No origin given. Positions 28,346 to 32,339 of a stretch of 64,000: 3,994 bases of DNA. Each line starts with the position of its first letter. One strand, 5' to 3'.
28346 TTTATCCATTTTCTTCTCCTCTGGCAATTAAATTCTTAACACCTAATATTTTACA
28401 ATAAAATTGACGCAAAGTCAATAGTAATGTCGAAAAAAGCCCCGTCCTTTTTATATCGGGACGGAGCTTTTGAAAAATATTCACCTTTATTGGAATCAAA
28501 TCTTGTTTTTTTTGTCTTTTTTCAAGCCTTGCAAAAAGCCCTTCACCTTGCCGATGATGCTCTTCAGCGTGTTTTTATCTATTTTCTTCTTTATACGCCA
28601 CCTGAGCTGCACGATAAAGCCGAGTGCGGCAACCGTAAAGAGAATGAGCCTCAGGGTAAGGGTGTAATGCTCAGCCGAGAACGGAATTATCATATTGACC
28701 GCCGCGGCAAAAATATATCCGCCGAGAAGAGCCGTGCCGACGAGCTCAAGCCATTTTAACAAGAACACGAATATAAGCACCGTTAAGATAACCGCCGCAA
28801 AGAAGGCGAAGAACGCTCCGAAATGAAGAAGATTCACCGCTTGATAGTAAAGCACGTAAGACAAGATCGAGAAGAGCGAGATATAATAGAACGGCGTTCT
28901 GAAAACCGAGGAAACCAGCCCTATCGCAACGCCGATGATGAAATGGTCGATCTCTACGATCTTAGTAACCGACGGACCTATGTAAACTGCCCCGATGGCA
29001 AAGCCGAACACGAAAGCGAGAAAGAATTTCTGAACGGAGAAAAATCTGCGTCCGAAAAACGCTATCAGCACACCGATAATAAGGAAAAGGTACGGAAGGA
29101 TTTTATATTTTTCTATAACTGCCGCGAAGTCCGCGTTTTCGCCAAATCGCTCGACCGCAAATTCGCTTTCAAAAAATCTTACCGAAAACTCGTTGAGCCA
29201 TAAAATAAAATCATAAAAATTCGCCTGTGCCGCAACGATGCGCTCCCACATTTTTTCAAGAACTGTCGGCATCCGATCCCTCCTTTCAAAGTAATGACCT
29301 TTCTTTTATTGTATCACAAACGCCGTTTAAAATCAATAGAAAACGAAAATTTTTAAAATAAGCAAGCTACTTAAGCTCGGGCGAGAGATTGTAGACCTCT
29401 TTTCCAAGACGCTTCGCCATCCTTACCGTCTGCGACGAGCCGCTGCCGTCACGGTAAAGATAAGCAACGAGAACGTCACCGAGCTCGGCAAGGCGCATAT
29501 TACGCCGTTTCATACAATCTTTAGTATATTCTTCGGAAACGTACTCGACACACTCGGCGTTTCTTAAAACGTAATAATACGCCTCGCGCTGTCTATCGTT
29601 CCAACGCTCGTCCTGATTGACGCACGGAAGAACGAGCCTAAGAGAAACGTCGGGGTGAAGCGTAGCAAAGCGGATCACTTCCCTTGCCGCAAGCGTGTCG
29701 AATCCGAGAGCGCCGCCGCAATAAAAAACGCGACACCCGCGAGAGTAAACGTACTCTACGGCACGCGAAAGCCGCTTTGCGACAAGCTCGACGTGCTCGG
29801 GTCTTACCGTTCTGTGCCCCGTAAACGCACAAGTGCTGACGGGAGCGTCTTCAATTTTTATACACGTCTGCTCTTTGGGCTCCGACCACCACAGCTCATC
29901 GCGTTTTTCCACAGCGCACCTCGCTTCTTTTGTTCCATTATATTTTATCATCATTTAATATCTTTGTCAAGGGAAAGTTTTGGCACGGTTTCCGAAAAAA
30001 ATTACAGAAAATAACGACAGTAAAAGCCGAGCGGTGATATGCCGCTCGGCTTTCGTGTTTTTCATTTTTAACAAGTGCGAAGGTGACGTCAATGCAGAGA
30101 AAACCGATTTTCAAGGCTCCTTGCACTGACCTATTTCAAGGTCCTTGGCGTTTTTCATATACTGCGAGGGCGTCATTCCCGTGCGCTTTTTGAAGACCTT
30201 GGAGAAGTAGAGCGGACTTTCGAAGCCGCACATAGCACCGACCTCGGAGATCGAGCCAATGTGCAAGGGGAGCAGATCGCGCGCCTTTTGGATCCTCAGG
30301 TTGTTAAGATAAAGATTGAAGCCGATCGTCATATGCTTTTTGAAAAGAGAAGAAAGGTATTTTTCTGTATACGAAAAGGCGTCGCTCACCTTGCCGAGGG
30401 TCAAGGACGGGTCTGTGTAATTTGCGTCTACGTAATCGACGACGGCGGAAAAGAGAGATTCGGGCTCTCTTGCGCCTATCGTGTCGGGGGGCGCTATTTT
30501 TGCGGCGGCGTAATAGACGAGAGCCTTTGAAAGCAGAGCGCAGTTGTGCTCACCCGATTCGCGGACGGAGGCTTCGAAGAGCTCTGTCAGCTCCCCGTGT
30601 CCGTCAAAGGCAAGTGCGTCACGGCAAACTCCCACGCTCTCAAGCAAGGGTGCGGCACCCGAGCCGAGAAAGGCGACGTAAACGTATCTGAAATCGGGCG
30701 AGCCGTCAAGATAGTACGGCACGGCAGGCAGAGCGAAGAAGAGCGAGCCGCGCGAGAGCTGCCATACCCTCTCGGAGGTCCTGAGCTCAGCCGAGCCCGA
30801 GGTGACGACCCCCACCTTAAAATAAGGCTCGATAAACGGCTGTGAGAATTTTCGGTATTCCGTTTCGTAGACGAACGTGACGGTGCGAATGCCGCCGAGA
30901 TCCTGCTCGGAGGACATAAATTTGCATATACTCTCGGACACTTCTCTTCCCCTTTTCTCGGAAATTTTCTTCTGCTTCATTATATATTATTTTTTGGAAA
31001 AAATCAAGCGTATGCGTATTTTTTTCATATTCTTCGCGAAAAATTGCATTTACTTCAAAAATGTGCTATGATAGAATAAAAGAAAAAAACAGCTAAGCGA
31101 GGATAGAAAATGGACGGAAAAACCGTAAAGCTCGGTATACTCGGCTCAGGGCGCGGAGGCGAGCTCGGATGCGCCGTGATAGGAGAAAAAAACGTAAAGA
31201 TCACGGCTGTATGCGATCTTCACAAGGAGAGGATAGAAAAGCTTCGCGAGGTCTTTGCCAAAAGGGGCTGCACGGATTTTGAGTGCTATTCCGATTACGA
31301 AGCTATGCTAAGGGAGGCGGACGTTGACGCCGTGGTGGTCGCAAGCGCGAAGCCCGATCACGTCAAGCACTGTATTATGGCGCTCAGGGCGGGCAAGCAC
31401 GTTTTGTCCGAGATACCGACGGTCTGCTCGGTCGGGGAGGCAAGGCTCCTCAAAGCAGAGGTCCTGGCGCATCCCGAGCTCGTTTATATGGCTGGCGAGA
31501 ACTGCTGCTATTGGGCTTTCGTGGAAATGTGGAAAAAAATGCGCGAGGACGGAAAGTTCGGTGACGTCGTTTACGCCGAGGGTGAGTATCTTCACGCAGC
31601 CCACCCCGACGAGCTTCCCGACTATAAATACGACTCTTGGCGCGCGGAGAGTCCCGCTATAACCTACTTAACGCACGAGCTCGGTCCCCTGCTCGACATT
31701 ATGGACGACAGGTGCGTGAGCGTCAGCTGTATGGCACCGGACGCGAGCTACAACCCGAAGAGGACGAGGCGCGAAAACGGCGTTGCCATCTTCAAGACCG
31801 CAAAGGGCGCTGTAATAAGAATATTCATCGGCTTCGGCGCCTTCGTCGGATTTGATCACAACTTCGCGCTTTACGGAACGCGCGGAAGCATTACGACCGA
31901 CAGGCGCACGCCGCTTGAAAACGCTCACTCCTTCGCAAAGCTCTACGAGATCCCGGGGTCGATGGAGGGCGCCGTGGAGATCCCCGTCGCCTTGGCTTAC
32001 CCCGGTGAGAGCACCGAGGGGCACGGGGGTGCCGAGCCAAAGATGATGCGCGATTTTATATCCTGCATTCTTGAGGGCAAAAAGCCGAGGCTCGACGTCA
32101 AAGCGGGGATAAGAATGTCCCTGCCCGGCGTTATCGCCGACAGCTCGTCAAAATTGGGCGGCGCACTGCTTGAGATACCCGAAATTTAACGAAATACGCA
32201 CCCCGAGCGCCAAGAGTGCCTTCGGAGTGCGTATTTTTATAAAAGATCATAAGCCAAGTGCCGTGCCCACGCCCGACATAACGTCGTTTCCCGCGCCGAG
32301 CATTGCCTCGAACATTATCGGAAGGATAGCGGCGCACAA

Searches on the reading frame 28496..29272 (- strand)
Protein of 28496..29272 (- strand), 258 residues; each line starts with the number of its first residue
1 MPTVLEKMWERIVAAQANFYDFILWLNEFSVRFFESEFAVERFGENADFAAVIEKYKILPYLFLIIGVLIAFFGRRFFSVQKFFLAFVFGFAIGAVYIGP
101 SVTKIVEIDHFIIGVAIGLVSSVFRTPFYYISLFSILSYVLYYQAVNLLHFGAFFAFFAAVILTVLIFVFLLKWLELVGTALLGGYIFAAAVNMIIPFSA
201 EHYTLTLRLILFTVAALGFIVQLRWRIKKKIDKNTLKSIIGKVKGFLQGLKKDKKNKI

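Call 56: search_protein_families(library=pfam, proteins=[window:28496-29272:-])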
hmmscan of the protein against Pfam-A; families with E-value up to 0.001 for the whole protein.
window:28496-29272:- (258 aa): 1 family
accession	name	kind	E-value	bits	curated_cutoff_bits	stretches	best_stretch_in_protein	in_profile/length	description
PF13886.12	TM7S3_TM198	-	0.00025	21.2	29.2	1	62-200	3-156/199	TM7S3/TM198-like domain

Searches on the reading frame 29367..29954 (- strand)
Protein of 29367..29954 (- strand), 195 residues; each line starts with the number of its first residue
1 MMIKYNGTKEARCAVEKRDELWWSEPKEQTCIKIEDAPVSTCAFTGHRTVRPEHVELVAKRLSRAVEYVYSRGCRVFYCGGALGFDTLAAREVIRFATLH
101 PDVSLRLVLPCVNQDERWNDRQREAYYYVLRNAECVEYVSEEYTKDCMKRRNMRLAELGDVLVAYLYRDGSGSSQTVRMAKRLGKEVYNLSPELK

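Call 40: find_homologous_proteins(query=window:29367-29954:-, max_evalue=1e-40)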
Query window:29367-29954:- (195 aa): 447 proteins with E <= 1e-40 among 798 candidates; the best 120 are listed.
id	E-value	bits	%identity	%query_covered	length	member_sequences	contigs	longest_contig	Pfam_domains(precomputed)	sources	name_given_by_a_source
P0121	1.1e-128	444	100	100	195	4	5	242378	PF06908.17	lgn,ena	-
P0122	7.5e-100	350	86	93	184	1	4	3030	PF06908.17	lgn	-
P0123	6.7e-94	331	80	91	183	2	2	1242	PF06908.17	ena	-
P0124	2.1e-79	284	70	90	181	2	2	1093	PF06908.17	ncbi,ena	-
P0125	1.5e-72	261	70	85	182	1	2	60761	PF02481.22,PF06908.17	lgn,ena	-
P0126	1.1e-71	258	72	82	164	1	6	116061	PF06908.17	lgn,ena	-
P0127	3.7e-71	257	67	83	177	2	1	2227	PF06908.17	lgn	-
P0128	1.0e-69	252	69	82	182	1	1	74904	PF02481.22,PF06908.17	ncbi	-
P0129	4.4e-69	250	64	83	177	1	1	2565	PF06908.17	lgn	-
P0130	1.8e-67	245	59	93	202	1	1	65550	PF06908.17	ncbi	-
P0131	2.5e-66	241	63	83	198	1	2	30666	PF06908.17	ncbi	-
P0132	6.1e-66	240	63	85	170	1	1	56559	PF06908.17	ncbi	-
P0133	3.5e-65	237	62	88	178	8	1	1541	PF06908.17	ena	-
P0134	1.2e-64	235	65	82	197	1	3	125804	PF06908.17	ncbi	-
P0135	1.4e-64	235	62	87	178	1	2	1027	PF06908.17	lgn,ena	-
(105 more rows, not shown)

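Call 41: find_encoding_contigs(protein=P0126, flank=10000, max_places=4)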
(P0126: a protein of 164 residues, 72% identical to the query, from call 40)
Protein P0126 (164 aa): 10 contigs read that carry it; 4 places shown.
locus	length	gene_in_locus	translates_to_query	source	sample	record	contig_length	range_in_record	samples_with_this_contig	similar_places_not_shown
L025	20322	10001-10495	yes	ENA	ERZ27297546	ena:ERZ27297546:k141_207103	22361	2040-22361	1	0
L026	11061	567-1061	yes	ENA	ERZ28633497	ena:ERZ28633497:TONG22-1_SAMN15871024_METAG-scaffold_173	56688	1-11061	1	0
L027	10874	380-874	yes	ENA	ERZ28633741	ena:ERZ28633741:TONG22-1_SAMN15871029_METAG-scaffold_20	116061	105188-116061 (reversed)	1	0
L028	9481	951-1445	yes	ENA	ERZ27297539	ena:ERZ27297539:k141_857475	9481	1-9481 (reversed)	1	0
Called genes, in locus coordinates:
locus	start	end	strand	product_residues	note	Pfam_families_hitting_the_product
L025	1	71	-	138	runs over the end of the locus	PF00583:Acetyltransf_1, PF13673:Acetyltransf_10, PF13508:Acetyltransf_7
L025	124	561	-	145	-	PF01575:MaoC_dehydratas, PF13452:FAS1_DH_region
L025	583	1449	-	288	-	PF00753:Lactamase_B, PF12706:Lactamase_B_2 (weak)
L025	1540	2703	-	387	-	PF13191:AAA_16 (faint), PF05673:DUF815, PF20720:nSTAND3 (weak), PF00004:AAA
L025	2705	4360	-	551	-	PF00920:ILVD_EDD_N, PF24877:ILV_EDD_C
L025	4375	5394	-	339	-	PF02826:2-Hacid_dh_C (weak), PF03807:F420_oxidored (faint), PF07991:KARI_N, PF01450:KARI_C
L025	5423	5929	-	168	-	PF01842:ACT, PF22629:ACT_AHAS_ss, PF13710:ACT_5, PF10369:ALS_ss_C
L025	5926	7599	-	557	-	PF02776:TPP_enzyme_N, PF00205:TPP_enzyme_M, PF02775:TPP_enzyme_C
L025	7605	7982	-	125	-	PF01042:Ribonuc_L-PSP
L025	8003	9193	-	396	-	PF00291:PALP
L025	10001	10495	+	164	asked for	PF06908:YpsA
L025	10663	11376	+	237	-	-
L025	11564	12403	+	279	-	PF00456:Transketolase_N, PF13292:DXP_synthase_N, PF09364:XFP_N (weak), PF00676:E1_dh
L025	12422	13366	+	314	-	PF02779:Transket_pyr, PF02780:Transketolase_C, PF22613:Transketolase_C_1 (weak), PF17147:PFOR_II (weak)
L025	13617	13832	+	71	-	-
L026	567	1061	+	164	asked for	PF06908:YpsA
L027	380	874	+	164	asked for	PF06908:YpsA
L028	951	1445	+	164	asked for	PF06908:YpsA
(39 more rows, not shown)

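Call 42: find_encoding_contigs(protein=P0125, flank=10000, max_places=3)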
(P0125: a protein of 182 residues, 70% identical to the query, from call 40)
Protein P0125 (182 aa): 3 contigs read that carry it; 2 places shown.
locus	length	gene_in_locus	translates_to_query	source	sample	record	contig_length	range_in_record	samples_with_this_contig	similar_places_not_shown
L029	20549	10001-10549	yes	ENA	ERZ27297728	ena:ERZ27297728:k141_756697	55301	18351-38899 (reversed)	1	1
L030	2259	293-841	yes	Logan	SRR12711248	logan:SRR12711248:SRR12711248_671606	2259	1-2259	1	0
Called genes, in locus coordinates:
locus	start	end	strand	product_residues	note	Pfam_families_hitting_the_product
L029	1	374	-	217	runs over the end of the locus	PF00702:Hydrolase, PF12710:HAD (weak), PF13419:HAD_2, PF13242:Hydrolase_like (weak)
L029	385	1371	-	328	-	PF13280:WYL, PF25583:WCX (weak)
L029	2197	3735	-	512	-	PF03853:YjeF_N, PF01256:Carb_kinase, PF02110:HK (weak)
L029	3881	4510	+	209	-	PF13189:Cytidylate_kin2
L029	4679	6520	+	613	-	PF00009:GTP_EFTU, PF01926:MMR_HSR1 (faint), PF22042:EF-G_D2 (weak), PF03144:GTP_EFTU_D2, PF00679:EFG_C, PF21018:BipA_C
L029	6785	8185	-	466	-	PF01943:Polysacc_synt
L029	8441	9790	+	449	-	PF02812:ELFV_dehydrog_N, PF00208:ELFV_dehydrog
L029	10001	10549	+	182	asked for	PF02481:DNA_processg_A (faint), PF06908:YpsA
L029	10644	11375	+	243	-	PF13886:TM7S3_TM198 (faint)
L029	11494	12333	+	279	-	PF00456:Transketolase_N, PF13292:DXP_synthase_N, PF09364:XFP_N, PF00676:E1_dh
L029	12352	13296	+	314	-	PF02779:Transket_pyr, PF02780:Transketolase_C, PF22613:Transketolase_C_1 (weak), PF17147:PFOR_II (faint)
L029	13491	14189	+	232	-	PF00696:AA_kinase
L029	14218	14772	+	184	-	PF01765:RRF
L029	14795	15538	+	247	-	PF01255:Prenyltransf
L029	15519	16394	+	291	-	PF01148:CTP_transf_1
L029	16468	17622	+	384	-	PF02670:DXP_reductoisom, PF08436:DXP_redisom_C, PF13288:DXPR_C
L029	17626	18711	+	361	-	PF02163:Peptidase_M50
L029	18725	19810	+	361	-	PF04551:GcpE, PF26540:GcpE_C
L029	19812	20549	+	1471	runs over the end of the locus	PF02811:PHP, PF00929:RNase_T, PF07733:DNA_pol3_alpha, PF17657:DNA_pol3_finger, PF14579:HHH_6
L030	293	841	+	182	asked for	PF02481:DNA_processg_A (faint), PF06908:YpsA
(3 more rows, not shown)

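Call 43: find_encoding_contigs(protein=P0128, flank=10000, max_places=3)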
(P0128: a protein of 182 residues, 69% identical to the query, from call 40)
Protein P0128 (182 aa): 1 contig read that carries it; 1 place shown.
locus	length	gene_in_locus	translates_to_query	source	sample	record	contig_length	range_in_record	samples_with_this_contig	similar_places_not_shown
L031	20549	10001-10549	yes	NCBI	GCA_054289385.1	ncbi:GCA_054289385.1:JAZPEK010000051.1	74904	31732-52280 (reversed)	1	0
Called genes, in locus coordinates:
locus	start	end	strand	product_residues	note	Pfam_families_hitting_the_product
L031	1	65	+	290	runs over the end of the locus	PF01261:AP_endonuc_2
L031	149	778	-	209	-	PF13189:Cytidylate_kin2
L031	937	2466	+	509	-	PF03853:YjeF_N, PF01256:Carb_kinase, PF02110:HK (weak)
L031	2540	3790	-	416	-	PF17803:Cadherin_4 (weak), PF17892:Cadherin_5, PF17963:Big_9, PF00395:SLH (faint)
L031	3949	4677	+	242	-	-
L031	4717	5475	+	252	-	PF26351:DUF8091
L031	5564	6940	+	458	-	PF01554:MatE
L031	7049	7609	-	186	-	PF00156:Pribosyltran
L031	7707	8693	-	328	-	PF16654:DAPDH_C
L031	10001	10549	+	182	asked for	PF02481:DNA_processg_A (faint), PF06908:YpsA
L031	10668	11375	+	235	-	PF13886:TM7S3_TM198 (faint)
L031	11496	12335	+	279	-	PF00456:Transketolase_N, PF13292:DXP_synthase_N, PF09364:XFP_N, PF00676:E1_dh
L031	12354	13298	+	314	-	PF02779:Transket_pyr, PF02780:Transketolase_C, PF22613:Transketolase_C_1 (weak), PF17147:PFOR_II (weak)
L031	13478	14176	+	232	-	PF00696:AA_kinase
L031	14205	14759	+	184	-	PF01765:RRF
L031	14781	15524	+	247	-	PF01255:Prenyltransf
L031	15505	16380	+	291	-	PF01148:CTP_transf_1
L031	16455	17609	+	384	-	PF02670:DXP_reductoisom, PF08436:DXP_redisom_C, PF13288:DXPR_C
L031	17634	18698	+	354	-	PF02163:Peptidase_M50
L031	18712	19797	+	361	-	PF04551:GcpE, PF26540:GcpE_C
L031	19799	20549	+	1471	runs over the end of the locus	PF02811:PHP, PF00929:RNase_T, PF07733:DNA_pol3_alpha, PF17657:DNA_pol3_finger, PF14579:HHH_6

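Call 56: search_protein_families(library=pfam, proteins=[window:29367-29954:-])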
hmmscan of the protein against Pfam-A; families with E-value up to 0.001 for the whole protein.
window:29367-29954:- (195 aa): 1 family
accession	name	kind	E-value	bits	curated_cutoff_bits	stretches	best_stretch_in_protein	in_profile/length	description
PF06908.16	YpsA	-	4.9e-13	49.8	27.7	1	53-173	19-141/168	YspA SLOG family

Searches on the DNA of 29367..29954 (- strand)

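Call 60: search_dna_similar(query=L031:9480-10000:+, collection=phages, mode=distant, max_evalue=0.01)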
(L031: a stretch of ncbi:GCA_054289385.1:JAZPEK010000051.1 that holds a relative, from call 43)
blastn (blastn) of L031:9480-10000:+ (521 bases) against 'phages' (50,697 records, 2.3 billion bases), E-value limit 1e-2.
No match.

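Call 61: search_dna_similar(query=L031:9480-10000:+, collection=plasmids, mode=distant, max_evalue=0.01)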
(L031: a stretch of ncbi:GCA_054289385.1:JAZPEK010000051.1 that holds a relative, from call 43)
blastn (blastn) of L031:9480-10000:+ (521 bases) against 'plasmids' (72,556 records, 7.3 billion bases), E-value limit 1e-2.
No match.

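Call 77: search_rna_families(source=L031, start=9450, end=10010, threshold=evalue, max_evalue=1)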
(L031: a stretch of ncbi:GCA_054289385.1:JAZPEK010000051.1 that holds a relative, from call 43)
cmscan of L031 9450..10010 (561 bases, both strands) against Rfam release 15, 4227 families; matches with E-value up to 1: 10.
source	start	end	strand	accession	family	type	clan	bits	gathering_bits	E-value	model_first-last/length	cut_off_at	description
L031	9450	9496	+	RF00023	tmRNA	Gene;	CL00001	46.4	47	2.7e-17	327-374/374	5'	transfer-messenger RNA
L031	9530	9598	+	RF01706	Gut-1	Gene; sRNA;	-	36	50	2.1e-05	1-77/77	no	Gut-1 RNA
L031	9496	9577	-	RF02029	sraA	Gene; sRNA;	-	25.2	56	0.13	1-95/95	no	sraA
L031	9450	9740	+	RF04321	tmRNA_permuted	Gene;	-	24.6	47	0.0045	16-213/213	5'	permuted transfer-messenger RNA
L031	9495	9536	+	RF04343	Plastid-psbA-2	Cis-reg;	CL00153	24.2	55.8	0.03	1-60/60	no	Plastid-psbA-2 3UTR RNA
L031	9493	9595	-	RF02432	SpF25_sRNA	Gene; sRNA;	-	23.6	48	0.16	1-102/102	no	Streptococcus sRNA SpF25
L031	9746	9790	-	RF02427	SpF10_sRNA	Gene; sRNA;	-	21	60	0.2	1-57/57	no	Streptococcus sRNA SpF10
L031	9548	9613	+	RF02954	DUF3577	Cis-reg;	-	19.8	42.6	0.32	1-105/105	no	DUF3577 RNA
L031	9617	9680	-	RF01706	Gut-1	Gene; sRNA;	-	18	50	0.74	1-77/77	no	Gut-1 RNA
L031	9484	9544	-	RF00257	mir-194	Gene; miRNA;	-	17.6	52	0.31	1-82/82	no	mir-194 microRNA precursor family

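Call 81: search_rna_families(source=L031, start=9497, end=9760, threshold=evalue, max_evalue=0.01, show_alignments=2)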
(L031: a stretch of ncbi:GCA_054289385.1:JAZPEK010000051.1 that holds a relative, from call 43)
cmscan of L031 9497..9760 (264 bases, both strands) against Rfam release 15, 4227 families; matches with E-value up to 0.01: 1.
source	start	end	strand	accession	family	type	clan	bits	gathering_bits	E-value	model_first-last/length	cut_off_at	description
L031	9530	9598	+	RF01706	Gut-1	Gene; sRNA;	-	36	50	9.9e-06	1-77/77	no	Gut-1 RNA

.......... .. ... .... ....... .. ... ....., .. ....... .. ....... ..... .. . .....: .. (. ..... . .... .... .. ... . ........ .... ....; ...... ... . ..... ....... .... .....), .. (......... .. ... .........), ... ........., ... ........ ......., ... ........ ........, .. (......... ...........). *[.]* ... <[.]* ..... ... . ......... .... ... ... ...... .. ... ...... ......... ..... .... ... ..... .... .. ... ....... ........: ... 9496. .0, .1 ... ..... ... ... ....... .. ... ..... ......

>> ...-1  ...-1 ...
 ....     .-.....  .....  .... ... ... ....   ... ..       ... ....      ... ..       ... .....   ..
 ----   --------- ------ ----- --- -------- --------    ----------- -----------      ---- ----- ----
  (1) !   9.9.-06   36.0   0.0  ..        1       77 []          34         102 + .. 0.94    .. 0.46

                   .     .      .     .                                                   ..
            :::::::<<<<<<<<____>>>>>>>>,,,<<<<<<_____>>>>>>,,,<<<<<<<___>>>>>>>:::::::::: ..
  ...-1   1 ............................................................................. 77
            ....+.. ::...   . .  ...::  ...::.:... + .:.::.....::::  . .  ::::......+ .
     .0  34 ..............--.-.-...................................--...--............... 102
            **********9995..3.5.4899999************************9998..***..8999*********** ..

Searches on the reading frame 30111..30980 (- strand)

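Call 56: search_protein_families(library=pfam, proteins=[window:30111-30980:-])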
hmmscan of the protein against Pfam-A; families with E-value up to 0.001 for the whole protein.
window:30111-30980:- (289 aa): 4 families
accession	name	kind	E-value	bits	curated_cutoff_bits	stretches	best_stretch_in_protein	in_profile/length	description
PF12833.13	HTH_18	-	2.1e-18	66.8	33.6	1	199-276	2-79/80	Helix-turn-helix domain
PF00165.29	HTH_AraC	-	2.5e-16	59.8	26.6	1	243-275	10-41/42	Bacterial regulatory helix-turn-helix proteins, AraC family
PF02311.25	AraC_binding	-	2.2e-06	27.9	21.1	1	50-158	20-134/135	AraC-like ligand binding domain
PF14525.12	AraC_binding_2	-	2.7e-05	24.4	27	1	27-119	30-108/173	AraC-binding-like domain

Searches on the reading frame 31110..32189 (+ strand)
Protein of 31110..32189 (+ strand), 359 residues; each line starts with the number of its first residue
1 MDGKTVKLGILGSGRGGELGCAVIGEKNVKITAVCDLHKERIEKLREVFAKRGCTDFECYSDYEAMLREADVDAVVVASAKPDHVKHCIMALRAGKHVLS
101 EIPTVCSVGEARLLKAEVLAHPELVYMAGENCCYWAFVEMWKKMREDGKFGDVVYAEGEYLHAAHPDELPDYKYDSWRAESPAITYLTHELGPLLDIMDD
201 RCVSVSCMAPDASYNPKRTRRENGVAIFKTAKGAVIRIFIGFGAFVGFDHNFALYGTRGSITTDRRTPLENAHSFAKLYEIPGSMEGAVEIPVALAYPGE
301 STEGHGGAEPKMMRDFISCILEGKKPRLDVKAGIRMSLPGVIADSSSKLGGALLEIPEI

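Call 56: search_protein_families(library=pfam, proteins=[window:31110-32189:+])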
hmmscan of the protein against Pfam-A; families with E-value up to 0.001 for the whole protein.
window:31110-32189:+ (359 aa): 3 families
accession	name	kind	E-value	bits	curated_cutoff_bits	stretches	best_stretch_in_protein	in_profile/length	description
PF01408.29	GFO_IDH_MocA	-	6.2e-17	62.8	24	1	7-118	2-109/120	Oxidoreductase family, NAD-binding Rossmann fold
PF22725.1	GFO_IDH_MocA_C3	-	6.8e-10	39.4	27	1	142-261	5-123/124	GFO/IDH/MocA C-terminal domain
PF02894.22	GFO_IDH_MocA_C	-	2e-08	34.7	22.9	1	142-335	1-198/218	Oxidoreductase family, C-terminal alpha/beta domain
